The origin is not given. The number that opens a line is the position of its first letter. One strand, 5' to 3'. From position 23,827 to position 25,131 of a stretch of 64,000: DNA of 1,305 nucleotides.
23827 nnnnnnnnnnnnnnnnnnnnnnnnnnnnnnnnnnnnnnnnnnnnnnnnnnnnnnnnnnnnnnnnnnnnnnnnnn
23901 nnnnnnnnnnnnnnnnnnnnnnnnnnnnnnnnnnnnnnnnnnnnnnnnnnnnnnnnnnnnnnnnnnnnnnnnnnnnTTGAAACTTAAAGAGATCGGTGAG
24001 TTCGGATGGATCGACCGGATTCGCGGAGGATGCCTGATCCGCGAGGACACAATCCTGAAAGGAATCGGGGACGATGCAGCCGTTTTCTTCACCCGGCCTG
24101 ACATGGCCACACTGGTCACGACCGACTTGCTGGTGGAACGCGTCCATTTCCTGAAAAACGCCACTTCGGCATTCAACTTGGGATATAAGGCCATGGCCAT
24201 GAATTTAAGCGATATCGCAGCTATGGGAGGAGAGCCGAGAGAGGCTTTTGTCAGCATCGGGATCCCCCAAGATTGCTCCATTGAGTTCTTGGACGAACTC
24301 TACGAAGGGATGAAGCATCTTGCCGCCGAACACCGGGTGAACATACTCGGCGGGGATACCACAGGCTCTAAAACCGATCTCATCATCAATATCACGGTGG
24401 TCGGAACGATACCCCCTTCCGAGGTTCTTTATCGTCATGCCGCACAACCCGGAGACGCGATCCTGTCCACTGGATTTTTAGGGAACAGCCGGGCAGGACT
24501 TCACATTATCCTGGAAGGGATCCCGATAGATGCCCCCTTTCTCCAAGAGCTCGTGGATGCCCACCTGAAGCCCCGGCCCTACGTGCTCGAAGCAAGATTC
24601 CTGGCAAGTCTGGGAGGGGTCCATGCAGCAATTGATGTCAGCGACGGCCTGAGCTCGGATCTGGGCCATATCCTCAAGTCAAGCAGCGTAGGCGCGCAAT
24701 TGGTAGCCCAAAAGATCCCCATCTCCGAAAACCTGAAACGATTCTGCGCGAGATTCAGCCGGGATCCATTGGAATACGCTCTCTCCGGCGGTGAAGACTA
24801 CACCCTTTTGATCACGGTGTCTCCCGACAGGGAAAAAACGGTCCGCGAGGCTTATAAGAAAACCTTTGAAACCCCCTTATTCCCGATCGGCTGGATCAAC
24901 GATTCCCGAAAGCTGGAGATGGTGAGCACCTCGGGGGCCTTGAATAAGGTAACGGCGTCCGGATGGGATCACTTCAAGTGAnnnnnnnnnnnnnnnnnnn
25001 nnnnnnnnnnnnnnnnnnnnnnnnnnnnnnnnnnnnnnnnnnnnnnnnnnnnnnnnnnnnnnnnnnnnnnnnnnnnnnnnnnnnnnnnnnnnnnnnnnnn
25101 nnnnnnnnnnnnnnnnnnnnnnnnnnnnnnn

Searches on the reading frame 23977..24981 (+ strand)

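Call 8: search_protein_families(library=pfam, proteins=[window:23977-24981:+])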
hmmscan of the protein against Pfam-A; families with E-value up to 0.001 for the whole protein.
window:23977-24981:+ (334 aa): 2 families
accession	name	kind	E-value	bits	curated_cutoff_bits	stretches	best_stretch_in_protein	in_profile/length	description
PF00586.29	AIRS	-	4.3e-28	98.4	24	1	31-145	1-112/112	AIR synthase related protein, N-terminal domain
PF02769.27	AIRS_C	-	5.9e-12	46.5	23.1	1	157-315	1-153/156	AIR synthase related protein, C-terminal domain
